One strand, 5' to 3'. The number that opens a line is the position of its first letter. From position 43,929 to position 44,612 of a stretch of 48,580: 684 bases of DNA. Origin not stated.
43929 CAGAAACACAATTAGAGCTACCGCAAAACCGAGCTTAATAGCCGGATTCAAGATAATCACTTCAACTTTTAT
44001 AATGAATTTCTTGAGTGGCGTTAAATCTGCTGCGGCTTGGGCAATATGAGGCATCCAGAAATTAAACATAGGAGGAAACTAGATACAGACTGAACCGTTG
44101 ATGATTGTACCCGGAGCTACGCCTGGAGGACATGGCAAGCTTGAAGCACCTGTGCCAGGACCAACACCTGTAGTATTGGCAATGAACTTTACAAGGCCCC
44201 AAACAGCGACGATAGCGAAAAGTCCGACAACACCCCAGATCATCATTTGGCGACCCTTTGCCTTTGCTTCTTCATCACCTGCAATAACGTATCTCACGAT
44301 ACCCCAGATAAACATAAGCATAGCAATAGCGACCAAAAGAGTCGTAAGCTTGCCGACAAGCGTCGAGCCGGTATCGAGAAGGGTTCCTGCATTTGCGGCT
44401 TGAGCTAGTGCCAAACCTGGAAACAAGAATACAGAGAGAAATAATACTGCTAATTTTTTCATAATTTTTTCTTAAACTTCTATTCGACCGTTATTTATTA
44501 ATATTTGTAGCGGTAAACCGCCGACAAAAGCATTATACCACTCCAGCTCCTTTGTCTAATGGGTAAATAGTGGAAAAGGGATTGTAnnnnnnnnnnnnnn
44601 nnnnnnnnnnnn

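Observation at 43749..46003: Tandem array of five diversified pilin-like paralogs (TrbC/VirB2-type), each with one Cys pair placed either before or after the helical hairpin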

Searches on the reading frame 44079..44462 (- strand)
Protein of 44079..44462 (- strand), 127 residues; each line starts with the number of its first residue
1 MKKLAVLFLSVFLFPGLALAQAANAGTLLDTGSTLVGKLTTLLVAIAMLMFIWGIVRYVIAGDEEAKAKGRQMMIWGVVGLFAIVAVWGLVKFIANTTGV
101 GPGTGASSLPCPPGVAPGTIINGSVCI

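Call 3: search_protein_families(library=pfam, proteins=[window:44079-44462:-], max_evalue=1)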
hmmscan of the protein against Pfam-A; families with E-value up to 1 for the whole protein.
window:44079-44462:- (127 aa): 4 families
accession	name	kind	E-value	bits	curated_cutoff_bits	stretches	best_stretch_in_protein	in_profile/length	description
PF18895.5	T4SS_pilin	-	7.3e-12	45.6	26.6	1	39-94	16-71/71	Type IV secretion system pilin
PF10066.14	DUF2304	-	0.19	12.4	25.5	1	43-104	6-64/106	Uncharacterized conserved protein (DUF2304)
PF11031.13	Phage_holin_T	-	0.35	10.7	22.2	1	32-58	21-47/233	Bacteriophage T holin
PF06570.16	DUF1129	-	0.86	9.6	29.1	1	31-96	107-173/207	Protein of unknown function (DUF1129)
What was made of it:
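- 44079..44462 (-): P4, pilin-like protein (127 aa): short N-tail, hairpin, C-tail with the conserved Cys pair PC(P/A)PG...C. Proposed major subunit. PF18895 45.6 bits, the best of the five (call 3).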

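Call 5: find_encoding_contigs(protein=window:44079-44462:-, flank=10000, max_places=6)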
Protein window:44079-44462:- (127 aa): 1 contig read that carries it; 1 place shown.
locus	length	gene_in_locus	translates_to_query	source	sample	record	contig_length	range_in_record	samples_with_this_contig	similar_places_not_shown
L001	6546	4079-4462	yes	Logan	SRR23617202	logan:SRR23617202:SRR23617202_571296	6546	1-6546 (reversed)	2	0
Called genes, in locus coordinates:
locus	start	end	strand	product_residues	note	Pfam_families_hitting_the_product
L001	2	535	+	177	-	?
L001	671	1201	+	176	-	PF01209:Ubie_methyltran, PF13847:Methyltransf_31, PF08241:Methyltransf_11, PF08242:Methyltransf_12, PF13649:Methyltransf_25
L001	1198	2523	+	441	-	-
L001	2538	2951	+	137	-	PF18895:T4SS_pilin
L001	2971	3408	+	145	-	PF19607:DUF6112 (faint), PF04956:TrbC (weak), PF18895:T4SS_pilin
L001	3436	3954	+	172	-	PF18895:T4SS_pilin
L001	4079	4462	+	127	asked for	PF18895:T4SS_pilin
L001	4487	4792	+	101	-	PF18895:T4SS_pilin (weak)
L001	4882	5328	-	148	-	-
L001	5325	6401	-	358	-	PF01145:Band_7 (weak)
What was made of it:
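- On Pfam PF18895 T4SS_pilin: Precomputed PF18895 calls for the identical proteins are in call 5.
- Checked: An independent gene call on an identical 6.5-kb public contig gives the same genes (call 5).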

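Call 10: find_homologous_proteins(query=window:44079-44462:-, max_evalue=0.001)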
Query window:44079-44462:- (127 aa): 30 proteins with E <= 0.001 among 119 candidates.
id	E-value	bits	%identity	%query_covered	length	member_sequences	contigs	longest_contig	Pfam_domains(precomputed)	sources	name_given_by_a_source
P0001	2.0e-73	262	100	100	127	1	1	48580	PF18895.6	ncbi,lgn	-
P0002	6.2e-61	222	86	100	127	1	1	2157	PF18895.6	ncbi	-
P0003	3.2e-32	129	61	90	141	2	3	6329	PF18895.6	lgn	-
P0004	6.0e-32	128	59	84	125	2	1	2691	PF18895.6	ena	-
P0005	6.6e-32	128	56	90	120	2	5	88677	PF18895.6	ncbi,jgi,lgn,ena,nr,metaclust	ncbi:MAG: DUF2304 domain-containing protein [Candidatus Pacebacteria bacterium]|nr:DUF2304 domain-co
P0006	1.9e-31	127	54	94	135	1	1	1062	PF18895.6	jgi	jgi:hypothetical protein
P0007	3.3e-30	123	59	90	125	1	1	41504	PF18895.6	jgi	jgi:uncharacterized membrane protein HdeD (DUF308 family)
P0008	1.6e-29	120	54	90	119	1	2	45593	PF18895.6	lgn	-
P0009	1.8e-28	117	52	88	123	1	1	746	PF18895.6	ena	-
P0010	2.6e-27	113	50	88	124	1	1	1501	PF18895.6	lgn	-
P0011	2.9e-27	113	54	92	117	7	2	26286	PF18895.6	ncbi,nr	ncbi:MAG: hypothetical protein KBB70_00420 [Candidatus Pacebacteria bacterium]|nr:hypothetical prote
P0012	2.7e-26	110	50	91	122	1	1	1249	PF18895.6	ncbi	-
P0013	3.1e-26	110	50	90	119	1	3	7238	PF18895.6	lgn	-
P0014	4.8e-23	99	51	90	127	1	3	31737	PF18895.6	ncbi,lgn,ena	-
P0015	4.3e-21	93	45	87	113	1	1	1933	PF18895.6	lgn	-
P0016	1.4e-18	85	46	87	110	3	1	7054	PF18895.6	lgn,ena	-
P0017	2.6e-18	84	46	62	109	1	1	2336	PF18895.6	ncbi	-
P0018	2.6e-17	81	43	81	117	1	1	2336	PF18920.6,PF18895.6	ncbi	-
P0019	1.1e-16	79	45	91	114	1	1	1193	PF18895.6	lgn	-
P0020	1.4e-16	79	45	90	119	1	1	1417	PF18895.6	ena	-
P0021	2.9e-16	78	44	88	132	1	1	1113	PF18895.6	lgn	-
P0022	1.7e-14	72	43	90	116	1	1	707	PF18895.6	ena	-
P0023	1.8e-14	72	55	59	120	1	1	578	PF18895.6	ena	-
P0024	5.2e-14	70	50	49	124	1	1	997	PF18895.6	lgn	-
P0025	7.1e-14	70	37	80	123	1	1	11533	PF18895.6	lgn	-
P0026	1.4e-13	69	48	47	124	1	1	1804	PF18895.6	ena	-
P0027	2.3e-13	68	38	80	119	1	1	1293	PF18895.6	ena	-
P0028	3.7e-13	68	47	49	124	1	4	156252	PF18895.6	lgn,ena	-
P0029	5.0e-13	67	47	49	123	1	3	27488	PF18895.6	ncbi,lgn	-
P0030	5.0e-12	64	40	82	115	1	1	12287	PF18895.6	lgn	-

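Call 16: list_cluster_members(proteins=[window:44079-44462:-, window:44587-45105:-, window:46018-47343:-])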
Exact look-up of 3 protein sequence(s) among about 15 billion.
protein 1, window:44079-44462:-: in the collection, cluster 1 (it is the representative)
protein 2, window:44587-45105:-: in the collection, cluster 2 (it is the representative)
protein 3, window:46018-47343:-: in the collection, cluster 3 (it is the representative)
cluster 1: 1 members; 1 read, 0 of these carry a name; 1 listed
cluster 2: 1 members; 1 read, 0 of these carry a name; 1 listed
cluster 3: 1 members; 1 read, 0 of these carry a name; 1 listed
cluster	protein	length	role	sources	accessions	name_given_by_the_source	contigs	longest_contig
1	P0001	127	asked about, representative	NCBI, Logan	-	-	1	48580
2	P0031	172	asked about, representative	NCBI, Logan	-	-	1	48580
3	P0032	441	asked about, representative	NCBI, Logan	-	-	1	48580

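Call 17: find_encoding_contigs(protein=P0005, flank=10000, max_places=3)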
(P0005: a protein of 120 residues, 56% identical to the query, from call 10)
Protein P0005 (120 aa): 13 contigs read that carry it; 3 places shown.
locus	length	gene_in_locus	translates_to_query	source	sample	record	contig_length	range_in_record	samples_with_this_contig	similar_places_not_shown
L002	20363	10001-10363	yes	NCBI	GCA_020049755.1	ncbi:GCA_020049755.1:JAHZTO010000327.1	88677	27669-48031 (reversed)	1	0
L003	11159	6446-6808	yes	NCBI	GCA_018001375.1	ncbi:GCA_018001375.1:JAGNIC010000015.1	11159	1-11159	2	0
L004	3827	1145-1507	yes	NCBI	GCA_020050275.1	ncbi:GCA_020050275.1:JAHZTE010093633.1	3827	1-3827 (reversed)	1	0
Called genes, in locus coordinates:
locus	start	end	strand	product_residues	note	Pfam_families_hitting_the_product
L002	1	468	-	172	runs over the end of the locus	PF04542:Sigma70_r2, PF07638:Sigma70_ECF (weak), PF08281:Sigma70_r4_2, PF04545:Sigma70_r4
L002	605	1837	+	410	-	PF00070:Pyr_redox (faint), PF01134:GIDA (faint), PF01266:DAO (faint), PF07992:Pyr_redox_2, PF13454:NAD_binding_9 (faint)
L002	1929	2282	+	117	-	-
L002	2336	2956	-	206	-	PF03167:UDG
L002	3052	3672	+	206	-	PF13483:Lactamase_B_3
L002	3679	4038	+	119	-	-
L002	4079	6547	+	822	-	PF00521:DNA_topoisoIV, PF03989:DNA_gyraseA_C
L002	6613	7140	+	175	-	PF01135:PCMT (weak), PF01209:Ubie_methyltran, PF13489:Methyltransf_23 (weak), PF05175:MTS (weak), PF13847:Methyltransf_31, PF08241:Methyltransf_11, PF08242:Methyltransf_12, PF13649:Methyltransf_25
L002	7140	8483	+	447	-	PF13416:SBP_bac_8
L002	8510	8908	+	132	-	PF18895:T4SS_pilin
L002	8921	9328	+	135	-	PF18895:T4SS_pilin (weak)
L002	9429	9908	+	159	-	PF18895:T4SS_pilin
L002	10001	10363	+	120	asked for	PF18895:T4SS_pilin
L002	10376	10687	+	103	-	-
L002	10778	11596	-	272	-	-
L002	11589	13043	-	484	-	-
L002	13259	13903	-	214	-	PF14528:LAGLIDADG_3 (faint)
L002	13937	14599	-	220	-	PF12917:YfbR-like, PF13023:HD_3, PF01966:HD (weak)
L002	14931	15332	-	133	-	PF02033:RBFA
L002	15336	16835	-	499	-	PF00009:GTP_EFTU, PF00071:Ras (weak), PF01926:MMR_HSR1, PF02421:FeoB_N (faint), PF22042:EF-G_D2, PF11987:IF-2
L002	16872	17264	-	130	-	PF14584:DUF4446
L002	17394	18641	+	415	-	PF00266:Aminotran_5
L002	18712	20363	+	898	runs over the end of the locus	PF02861:Clp_N, PF23569:NBD_SMAX1, PF00004:AAA, PF17871:AAA_lid_9, PF00004:AAA, PF07724:AAA_2, PF07728:AAA_5, PF10431:ClpB_D2-small, +9 more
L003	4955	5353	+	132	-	PF18895:T4SS_pilin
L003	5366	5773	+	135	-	PF18895:T4SS_pilin (weak)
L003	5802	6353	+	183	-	PF18895:T4SS_pilin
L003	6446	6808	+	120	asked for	PF18895:T4SS_pilin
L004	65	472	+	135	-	PF18895:T4SS_pilin (weak)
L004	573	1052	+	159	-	PF18895:T4SS_pilin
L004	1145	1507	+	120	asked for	PF18895:T4SS_pilin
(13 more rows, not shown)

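Call 18: find_encoding_contigs(protein=P0008, flank=10000, max_places=2)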
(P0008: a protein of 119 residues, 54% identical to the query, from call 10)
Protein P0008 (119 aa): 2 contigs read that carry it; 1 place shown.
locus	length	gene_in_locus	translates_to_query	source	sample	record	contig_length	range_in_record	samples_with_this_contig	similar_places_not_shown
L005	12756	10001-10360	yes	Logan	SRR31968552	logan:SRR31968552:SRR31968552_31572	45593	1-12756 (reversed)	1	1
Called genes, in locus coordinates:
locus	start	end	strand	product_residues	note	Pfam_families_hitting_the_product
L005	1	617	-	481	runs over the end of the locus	-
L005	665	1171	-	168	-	PF04542:Sigma70_r2, PF08281:Sigma70_r4_2, PF04545:Sigma70_r4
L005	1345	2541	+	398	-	PF01134:GIDA (faint), PF01266:DAO (faint), PF07992:Pyr_redox_2, PF13454:NAD_binding_9 (faint), PF13738:Pyr_redox_3 (faint), PF00070:Pyr_redox (weak)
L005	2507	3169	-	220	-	PF03167:UDG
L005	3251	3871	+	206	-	PF13483:Lactamase_B_3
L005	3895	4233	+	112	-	-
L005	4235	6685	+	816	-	PF00521:DNA_topoisoIV, PF03989:DNA_gyraseA_C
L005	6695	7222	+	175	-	PF01209:Ubie_methyltran, PF05175:MTS (weak), PF13679:Methyltransf_32 (faint), PF13847:Methyltransf_31, PF08241:Methyltransf_11, PF08242:Methyltransf_12, PF13649:Methyltransf_25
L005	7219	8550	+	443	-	PF13416:SBP_bac_8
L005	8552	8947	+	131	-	PF18895:T4SS_pilin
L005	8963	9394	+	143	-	PF04956:TrbC (weak), PF18895:T4SS_pilin (weak)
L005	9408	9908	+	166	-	PF18895:T4SS_pilin (weak)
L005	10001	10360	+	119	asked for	PF18895:T4SS_pilin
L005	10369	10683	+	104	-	PF18895:T4SS_pilin (weak)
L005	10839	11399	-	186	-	-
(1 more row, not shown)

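Call 19: find_encoding_contigs(protein=P0007, flank=10000, max_places=2)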
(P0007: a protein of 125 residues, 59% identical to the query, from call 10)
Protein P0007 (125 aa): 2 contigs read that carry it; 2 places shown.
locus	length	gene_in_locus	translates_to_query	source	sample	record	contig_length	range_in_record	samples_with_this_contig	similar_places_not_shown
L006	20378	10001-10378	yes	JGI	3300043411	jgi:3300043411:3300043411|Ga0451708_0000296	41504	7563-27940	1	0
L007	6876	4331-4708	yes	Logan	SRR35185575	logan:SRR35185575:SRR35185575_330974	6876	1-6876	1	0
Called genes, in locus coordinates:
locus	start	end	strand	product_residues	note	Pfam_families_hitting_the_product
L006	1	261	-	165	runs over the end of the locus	PF04542:Sigma70_r2, PF08281:Sigma70_r4_2, PF04545:Sigma70_r4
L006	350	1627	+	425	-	PF00890:FAD_binding_2 (weak), PF01134:GIDA (faint), PF01266:DAO (faint), PF03486:HI0933_like (faint), PF07992:Pyr_redox_2, PF13454:NAD_binding_9 (faint), PF00070:Pyr_redox (weak)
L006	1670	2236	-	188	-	-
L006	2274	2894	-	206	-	PF03167:UDG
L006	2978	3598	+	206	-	PF13483:Lactamase_B_3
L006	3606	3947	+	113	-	-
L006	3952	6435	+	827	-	PF00521:DNA_topoisoIV, PF03989:DNA_gyraseA_C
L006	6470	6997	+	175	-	PF13489:Methyltransf_23 (weak), PF01209:Ubie_methyltran, PF05175:MTS (weak), PF13847:Methyltransf_31, PF08241:Methyltransf_11, PF08242:Methyltransf_12, PF13649:Methyltransf_25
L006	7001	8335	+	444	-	PF13416:SBP_bac_8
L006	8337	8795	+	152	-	PF18895:T4SS_pilin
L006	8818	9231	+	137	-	PF04956:TrbC (weak), PF18895:T4SS_pilin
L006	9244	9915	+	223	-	PF18895:T4SS_pilin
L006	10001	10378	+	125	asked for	PF18895:T4SS_pilin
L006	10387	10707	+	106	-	-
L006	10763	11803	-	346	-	-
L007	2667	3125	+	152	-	PF18895:T4SS_pilin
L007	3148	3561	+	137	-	PF04956:TrbC (weak), PF18895:T4SS_pilin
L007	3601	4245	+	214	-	PF18895:T4SS_pilin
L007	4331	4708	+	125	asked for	PF18895:T4SS_pilin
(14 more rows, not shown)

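Call 29: find_related_loci(query=A1, collection=genome_contigs, flank=10000)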
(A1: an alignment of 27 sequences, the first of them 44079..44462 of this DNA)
Query A1 (127 aa) in genome_contigs; peptide patterns used: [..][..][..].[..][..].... (x = any residue, [..] = any of these).
83 stretches matched a pattern; 73 encode a relative of the query (tblastn E <= 1e-3); 73 distinct loci.
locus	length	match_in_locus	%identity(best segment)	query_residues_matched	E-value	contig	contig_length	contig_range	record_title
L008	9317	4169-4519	55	1-114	9e-37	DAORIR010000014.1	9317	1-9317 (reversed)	MAG TPA_asm: Candidatus Paceibacterota bacterium isolate AMR_MDS_5572 NODE_1283_length_9317_cov_5.110127, whole genome s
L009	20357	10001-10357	57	1-114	6e-35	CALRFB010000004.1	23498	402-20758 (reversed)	MAG: Candidatus Nomurabacteria bacterium isolate Ike-200m-19 genome assembly, contig: Ike-200-c1121, whole genome shotgu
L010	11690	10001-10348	54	1-117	8e-33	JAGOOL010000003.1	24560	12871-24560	MAG: Candidatus Paceibacterota bacterium isolate Gw_Bodden_bin_259 Gw_Bodden_2345_length_24560_cov_8.510253, whole genom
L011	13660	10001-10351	51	1-114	3e-29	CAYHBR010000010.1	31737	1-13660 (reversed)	MAG TPA_asm: uncultured Candidatus Saccharibacteria bacterium isolate ERP119702_co2_74 genome assembly, contig: NODE_631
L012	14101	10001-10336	40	1-110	3e-25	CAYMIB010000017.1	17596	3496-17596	MAG TPA_asm: uncultured Candidatus Saccharibacteria bacterium isolate ERP113451_co3_83 genome assembly, contig: NODE_239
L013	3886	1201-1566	44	2-126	4e-24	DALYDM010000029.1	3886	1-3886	MAG TPA_asm: Candidatus Paceibacterota bacterium isolate CTOTU14227 NODE_6869_length_3886_cov_4.368311, whole genome sho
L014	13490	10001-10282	48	10-106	2e-23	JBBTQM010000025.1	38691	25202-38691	MAG: Patescibacteria group bacterium isolate H43-bin055_1 H43_bin055_1_000000000025, whole genome shotgun sequence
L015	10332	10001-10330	42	1-115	6e-23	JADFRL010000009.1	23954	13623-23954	MAG: Patescibacteria group bacterium isolate B86T1L10 B86T1L10_NODE2747, whole genome shotgun sequence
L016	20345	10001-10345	42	1-105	1e-22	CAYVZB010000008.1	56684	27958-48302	MAG TPA_asm: uncultured Candidatus Saccharibacteria bacterium isolate SRP135725_co1_493 genome assembly, contig: NODE_42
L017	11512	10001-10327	40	7-118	7e-22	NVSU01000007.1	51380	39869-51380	MAG: Candidatus Wolfebacteria bacterium isolate NORP133 Contig_source1383C_1548, whole genome shotgun sequence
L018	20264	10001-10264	51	27-114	9e-22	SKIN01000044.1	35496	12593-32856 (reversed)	MAG: Candidatus Kaiserbacteria bacterium isolate CSBr16_63 CSBr16-530, whole genome shotgun sequence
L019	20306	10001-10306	42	12-115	8e-22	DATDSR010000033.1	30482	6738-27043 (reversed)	MAG TPA_asm: Candidatus Paceibacterota bacterium isolate SMAG_U8008 k141_1265017, whole genome shotgun sequence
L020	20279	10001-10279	46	18-112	1e-21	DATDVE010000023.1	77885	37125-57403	MAG TPA_asm: Candidatus Paceibacterota bacterium isolate SMAG_U8076 k141_2381013, whole genome shotgun sequence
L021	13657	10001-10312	40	10-112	4e-21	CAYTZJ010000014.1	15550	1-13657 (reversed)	MAG TPA_asm: uncultured Candidatus Saccharibacteria bacterium isolate SRP278252_co2_242 genome assembly, contig: NODE_78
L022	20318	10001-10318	41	10-117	4e-21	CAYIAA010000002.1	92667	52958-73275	MAG TPA_asm: uncultured Candidatus Saccharibacteria bacterium isolate ERP119705_co1_56 genome assembly, contig: NODE_131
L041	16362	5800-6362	42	18-104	2e-18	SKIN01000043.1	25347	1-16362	MAG: Candidatus Kaiserbacteria bacterium isolate CSBr16_63 CSBr16-1221, whole genome shotgun sequence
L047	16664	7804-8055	46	29-111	6e-21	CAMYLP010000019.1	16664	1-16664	MAG: uncultured Patescibacteria group bacterium isolate ES_M_Patescibacteria_01 genome assembly, contig: scaffold_2085,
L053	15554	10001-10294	40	15-111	3e-17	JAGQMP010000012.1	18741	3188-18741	MAG: Patescibacteria group bacterium isolate HKST-UBA45 2012-05-30_1_(paired)_contig_59593, whole genome shotgun sequenc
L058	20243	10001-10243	41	26-105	1e-16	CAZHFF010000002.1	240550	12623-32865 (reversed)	MAG TPA_asm: uncultured Candidatus Saccharibacteria bacterium isolate SRP193661_co2_156 genome assembly, contig: NODE_17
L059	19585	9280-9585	37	15-115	2e-16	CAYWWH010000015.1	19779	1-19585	MAG TPA_asm: uncultured Candidatus Saccharibacteria bacterium isolate binchicken_co245_132 genome assembly, contig: NODE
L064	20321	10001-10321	39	11-113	2e-15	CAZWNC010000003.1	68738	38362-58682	MAG TPA_asm: uncultured Candidatus Saccharibacteria bacterium isolate SRP286056_co1_690 genome assembly, contig: NODE_34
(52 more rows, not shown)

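Call 33: predict_structure(alignment_id=A1)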
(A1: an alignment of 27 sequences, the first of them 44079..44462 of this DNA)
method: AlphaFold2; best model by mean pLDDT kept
length: 127 residues; sequences in the alignment: 27
mean_pLDDT: 75.5   pTM: 0.45
mean pLDDT of the five models: 75.5, 69.5, 66.3, 65.8, 65.4
residues with pLDDT >= 90: 1; 70-90: 91; 50-70: 35; < 50: 0
segments of 3 or more residues with pLDDT < 50: none
pLDDT, mean of each block of 10 residues (from residue 1): 72 68 60 78 86 84 83 84 85 75 60 77 67
secondary structure, 60 per line:
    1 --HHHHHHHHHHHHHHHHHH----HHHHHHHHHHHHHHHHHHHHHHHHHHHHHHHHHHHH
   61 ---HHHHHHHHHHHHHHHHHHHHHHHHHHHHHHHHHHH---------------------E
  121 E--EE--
elements in order: H3-20 H25-60 H64-98
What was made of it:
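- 44079..44462 (-): AF2 model: helices 25-60 and 64-98, small beta hairpin in the C-tail, pLDDT 75.5 (call 33).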

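Call 37: fold_search(model_id=the predicted structure, library=pdb)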
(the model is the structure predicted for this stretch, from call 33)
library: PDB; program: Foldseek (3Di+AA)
matches with E <= 10: 198; with E <= 0.001: 0
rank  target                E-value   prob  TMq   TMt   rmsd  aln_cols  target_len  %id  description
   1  9o83_D                1.7e+00  0.25  0.36  0.06  11.5        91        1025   15  Cryo-EM structure of apo rabbit TRPM3 having 1 resting and 3 activated subunits at 37 degrees Celsius (released 2025-12-17)
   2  7s5c_A                1.9e+00  0.77  0.40  0.72   3.3        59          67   10  M. xanthus ferritin-like protein EncB (released 2022-02-02)
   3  7s5k_C                1.9e+00  0.77  0.40  0.70   3.3        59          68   10  M. xanthus ferritin-like protein EncB (released 2022-02-02)
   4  7vzg_D                2.0e+00  0.89  0.32  0.65   1.0        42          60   19  Structure of the Acidobacteria homodimeric reaction center bound with cytochrome c (the larger form) (released 2023-02-22)
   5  4o9p_A                2.0e+00  0.33  0.36  0.46   8.0        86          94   17  Crystal structure of Thermus thermophilis transhydrogeanse domain II dimer SeMet derivative (released 2014-06-11)
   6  7s8t_A                2.2e+00  0.69  0.36  0.54   2.9        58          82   16  M. xanthus ferritin-like protein EncC (released 2022-02-02)
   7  2crb_MODEL_1_A        2.3e+00  0.35  0.42  0.54  10.6        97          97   16  Solution structure of MIT domain from mouse NRBF-2 (released 2005-11-20)
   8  5xfs_A                2.5e+00  0.30  0.41  0.59   3.6        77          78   14  Crystal structure of PE8-PPE15 in complex with EspG5 from M. tuberculosis (released 2017-08-30)
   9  4o93_C                2.5e+00  0.28  0.35  0.47   8.0        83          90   17  Crystal structure of Thermus thermophilis transhydrogeanse domain II dimer (released 2014-12-31)
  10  7s8t_I                2.6e+00  0.66  0.39  0.61   1.8        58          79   16  M. xanthus ferritin-like protein EncC (released 2022-02-02)
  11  4o93_A                2.6e+00  0.21  0.32  0.42   9.1        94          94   19  Crystal structure of Thermus thermophilis transhydrogeanse domain II dimer (released 2014-12-31)
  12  4o9u_B                2.8e+00  0.25  0.33  0.11   7.8        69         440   17  Mechanism of transhydrogenase coupling proton translocation and hydride transfer (released 2015-01-28)
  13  6lqg_D                2.8e+00  0.11  0.29  0.36  13.2        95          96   13  Human gamma-secretase in complex with small molecule Avagacestat (released 2021-01-27)
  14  8hf2_A                2.8e+00  0.09  0.27  0.28  18.0       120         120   15  Cryo-EM structure of WeiTsing (released 2023-06-21)
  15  7s5c_H                3.0e+00  0.66  0.40  0.76   2.5        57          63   10  M. xanthus ferritin-like protein EncB (released 2022-02-02)
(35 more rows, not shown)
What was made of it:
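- On TrbC/VirB2 conjugative pilin (PF04956): The monomer AF2 model of P4 (call 33) and Foldseek (call 37) cannot address this.
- Foldseek on the P4 hairpin model is uninformative (call 37). Helical hairpins match many folds (call 37).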
